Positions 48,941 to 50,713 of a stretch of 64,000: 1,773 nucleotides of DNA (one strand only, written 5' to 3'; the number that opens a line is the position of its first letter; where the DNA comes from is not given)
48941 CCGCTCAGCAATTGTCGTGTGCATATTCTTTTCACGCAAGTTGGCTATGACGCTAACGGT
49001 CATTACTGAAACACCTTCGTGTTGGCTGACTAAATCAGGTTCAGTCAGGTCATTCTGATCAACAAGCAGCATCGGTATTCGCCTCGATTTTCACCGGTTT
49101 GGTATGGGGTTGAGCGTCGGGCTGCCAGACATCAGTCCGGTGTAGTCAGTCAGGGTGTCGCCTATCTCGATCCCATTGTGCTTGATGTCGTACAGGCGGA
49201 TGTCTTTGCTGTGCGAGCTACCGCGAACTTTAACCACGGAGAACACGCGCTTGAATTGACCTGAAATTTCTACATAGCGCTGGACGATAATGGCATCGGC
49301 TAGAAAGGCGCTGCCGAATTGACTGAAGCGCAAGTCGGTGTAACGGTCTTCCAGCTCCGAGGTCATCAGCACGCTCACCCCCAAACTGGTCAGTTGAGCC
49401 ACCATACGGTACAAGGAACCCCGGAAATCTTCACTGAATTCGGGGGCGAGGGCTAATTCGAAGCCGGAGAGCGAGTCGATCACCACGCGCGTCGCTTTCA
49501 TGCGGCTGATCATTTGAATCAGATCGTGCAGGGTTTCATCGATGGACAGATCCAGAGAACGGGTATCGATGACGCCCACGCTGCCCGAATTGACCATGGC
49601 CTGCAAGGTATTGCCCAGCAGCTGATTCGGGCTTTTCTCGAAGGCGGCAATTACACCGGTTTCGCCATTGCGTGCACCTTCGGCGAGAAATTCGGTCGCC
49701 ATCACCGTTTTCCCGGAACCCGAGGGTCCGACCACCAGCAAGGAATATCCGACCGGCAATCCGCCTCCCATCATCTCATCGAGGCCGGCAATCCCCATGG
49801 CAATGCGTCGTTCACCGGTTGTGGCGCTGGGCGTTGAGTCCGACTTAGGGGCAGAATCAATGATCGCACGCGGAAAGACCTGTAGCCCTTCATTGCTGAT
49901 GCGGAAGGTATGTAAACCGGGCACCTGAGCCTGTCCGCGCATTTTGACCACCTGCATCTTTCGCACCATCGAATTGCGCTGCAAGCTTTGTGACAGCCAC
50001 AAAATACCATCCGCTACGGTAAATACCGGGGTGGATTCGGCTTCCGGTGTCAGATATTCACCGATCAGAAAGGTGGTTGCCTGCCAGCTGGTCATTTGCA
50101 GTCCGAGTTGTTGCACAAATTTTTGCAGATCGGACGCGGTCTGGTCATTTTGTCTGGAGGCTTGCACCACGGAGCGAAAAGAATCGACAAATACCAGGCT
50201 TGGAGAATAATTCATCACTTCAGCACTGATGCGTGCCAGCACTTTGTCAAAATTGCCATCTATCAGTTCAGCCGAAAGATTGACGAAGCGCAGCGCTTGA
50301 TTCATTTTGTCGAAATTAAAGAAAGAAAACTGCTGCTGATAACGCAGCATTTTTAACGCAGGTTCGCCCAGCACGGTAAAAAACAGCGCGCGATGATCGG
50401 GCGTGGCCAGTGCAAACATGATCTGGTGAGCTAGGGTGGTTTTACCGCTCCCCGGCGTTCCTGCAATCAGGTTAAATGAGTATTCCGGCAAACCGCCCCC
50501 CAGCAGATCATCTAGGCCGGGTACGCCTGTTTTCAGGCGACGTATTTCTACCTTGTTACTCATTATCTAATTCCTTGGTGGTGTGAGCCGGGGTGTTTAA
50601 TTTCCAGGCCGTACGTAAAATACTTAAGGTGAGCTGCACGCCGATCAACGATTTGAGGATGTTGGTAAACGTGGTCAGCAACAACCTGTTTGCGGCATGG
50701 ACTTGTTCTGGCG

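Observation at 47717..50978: KaiC-like ATPase cassette without KaiA/KaiB: unknown 140-aa protein, KaiC-like, repeat-bearing histidine kinase, REC-PAS regulator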

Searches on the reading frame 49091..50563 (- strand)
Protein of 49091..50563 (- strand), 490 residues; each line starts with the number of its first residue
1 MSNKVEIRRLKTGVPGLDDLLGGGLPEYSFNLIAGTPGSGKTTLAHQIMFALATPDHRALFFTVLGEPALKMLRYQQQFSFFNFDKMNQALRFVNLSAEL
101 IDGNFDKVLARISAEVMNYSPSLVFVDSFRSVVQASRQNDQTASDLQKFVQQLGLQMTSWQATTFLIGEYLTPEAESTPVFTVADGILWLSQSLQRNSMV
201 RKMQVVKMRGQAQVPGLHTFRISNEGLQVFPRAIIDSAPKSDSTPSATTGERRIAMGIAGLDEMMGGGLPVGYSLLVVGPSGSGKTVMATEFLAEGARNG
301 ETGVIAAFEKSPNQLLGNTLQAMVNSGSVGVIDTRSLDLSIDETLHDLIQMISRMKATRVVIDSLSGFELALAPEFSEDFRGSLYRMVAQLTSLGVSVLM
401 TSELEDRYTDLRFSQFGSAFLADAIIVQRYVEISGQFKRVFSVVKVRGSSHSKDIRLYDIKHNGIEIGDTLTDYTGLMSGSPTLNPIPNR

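Call 3: search_protein_families(library=pfam, proteins=[window:49091-50563:-], max_evalue=0.01)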
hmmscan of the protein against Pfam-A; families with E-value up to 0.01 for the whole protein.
window:49091-50563:- (490 aa): 41 families (the best 25 are shown)
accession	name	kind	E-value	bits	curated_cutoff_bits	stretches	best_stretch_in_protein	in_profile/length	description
PF06745.19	ATPase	-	4.6e-70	236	26.6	2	256-469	3-228/231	KaiC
PF13481.12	AAA_25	-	2e-18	67.2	27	2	5-166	10-186/195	AAA domain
PF03796.21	DnaB_C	-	2.3e-10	40.7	27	2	10-62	2-54/255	DnaB-like helicase C terminal domain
PF00004.35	AAA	-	1.1e-09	39.3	21.2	1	32-162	2-97/131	ATPase family associated with various cellular activities (AAA)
PF20720.3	nSTAND3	-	6.8e-09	36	27.2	1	27-59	16-48/155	Novel STAND NTPase 3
PF13191.12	AAA_16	-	1.5e-08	35.8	32.6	1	274-315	26-63/167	AAA ATPase domain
PF05625.17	PAXNEB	-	7.4e-08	32.3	28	1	245-317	10-83/366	PAXNEB protein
PF13401.12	AAA_22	-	1.1e-07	32.6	27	1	274-367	7-95/130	AAA domain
PF00154.27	RecA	-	1.8e-07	31.4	27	1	254-345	33-125/262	recA bacterial DNA recombination protein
PF05729.18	NACHT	-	2.1e-07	31.4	26.7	1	32-61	4-38/167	NACHT domain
PF24883.2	NPHP3_N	-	5.7e-07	30.3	24.8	0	31-62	25-56/164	Nephrocystin 3, N-terminal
PF13238.12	AAA_18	-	6.1e-07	30.4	29.4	0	32-48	2-18/128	AAA domain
PF13671.12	AAA_33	-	2.3e-06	28.4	27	0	33-53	4-24/143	AAA domain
PF13479.12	AAA_24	-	3.9e-06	27.3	27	0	273-368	3-76/195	AAA domain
PF09848.15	SLFN-g3_helicase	-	2.2e-05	24.4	24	0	32-76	5-50/354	Schlafen group 3, DNA/RNA helicase domain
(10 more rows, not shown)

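Call 4: search_protein_families(library=ncbifam, proteins=[window:49091-50563:-], max_evalue=0.01)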
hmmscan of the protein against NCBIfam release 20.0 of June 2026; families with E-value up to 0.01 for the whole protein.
window:49091-50563:- (490 aa): 34 families (the best 25 are shown)
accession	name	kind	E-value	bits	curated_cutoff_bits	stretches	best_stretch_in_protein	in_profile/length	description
NF006799.0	PRK09302.1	equivalog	5.4e-73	246.3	408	1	4-483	7-487/515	circadian clock protein KaiC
TIGR02655.1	circ_KaiC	equivalog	3.1e-49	167.9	546.25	1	9-484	2-478/484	circadian clock protein KaiC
TIGR03880.1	KaiC_arch_3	hypoth_equivalog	3.4e-49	167.4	249.45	2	257-467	1-217/224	KaiC domain-containing protein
TIGR03877.1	thermo_KaiC_1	hypoth_equivalog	6.4e-37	127.3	307.25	2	252-467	2-232/238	KaiC domain-containing protein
TIGR03881.1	KaiC_arch_4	hypoth_equivalog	2.5e-33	115.7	247.8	2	252-462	1-222/231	KaiC domain-containing protein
NF052589.1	ArlH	equivalog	5.1e-23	82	215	2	16-233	8-227/229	archaellum protein ArlH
NF004723.0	PRK06067.1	subfamily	1e-22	80.8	194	2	7-231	13-237/243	flagellar accessory protein FlaH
TIGR03600.1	phage_DnaB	exception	1.1e-14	54.3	498.65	2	3-63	170-230/421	phage replicative helicase, DnaB family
TIGR00416.1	sms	equivalog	1.8e-14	53.3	403.05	2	6-135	72-185/454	DNA repair protein RadA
TIGR03878.1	thermo_KaiC_2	hypoth_equivalog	6.4e-13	48.6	232.2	2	23-169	31-174/259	KaiC domain-containing protein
NF003301.0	PRK04301.1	equivalog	1.3e-12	47.5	259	1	3-58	76-131/316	DNA repair and recombination protein RadA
TIGR02236.1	recomb_radA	equivalog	6.7e-12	45.4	361.15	1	3-58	71-126/311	DNA repair and recombination protein RadA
TIGR02237.1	recomb_radB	equivalog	1.2e-11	44.9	172.4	2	17-158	1-136/210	DNA repair and recombination protein RadB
NF006861.0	PRK09361.1-1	equivalog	1.8e-10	40.8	278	2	9-74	4-69/235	DNA repair and recombination protein RadB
TIGR02012.1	tigrfam_recA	equivalog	6.2e-10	38.9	325.3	1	254-345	36-128/321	recombinase RecA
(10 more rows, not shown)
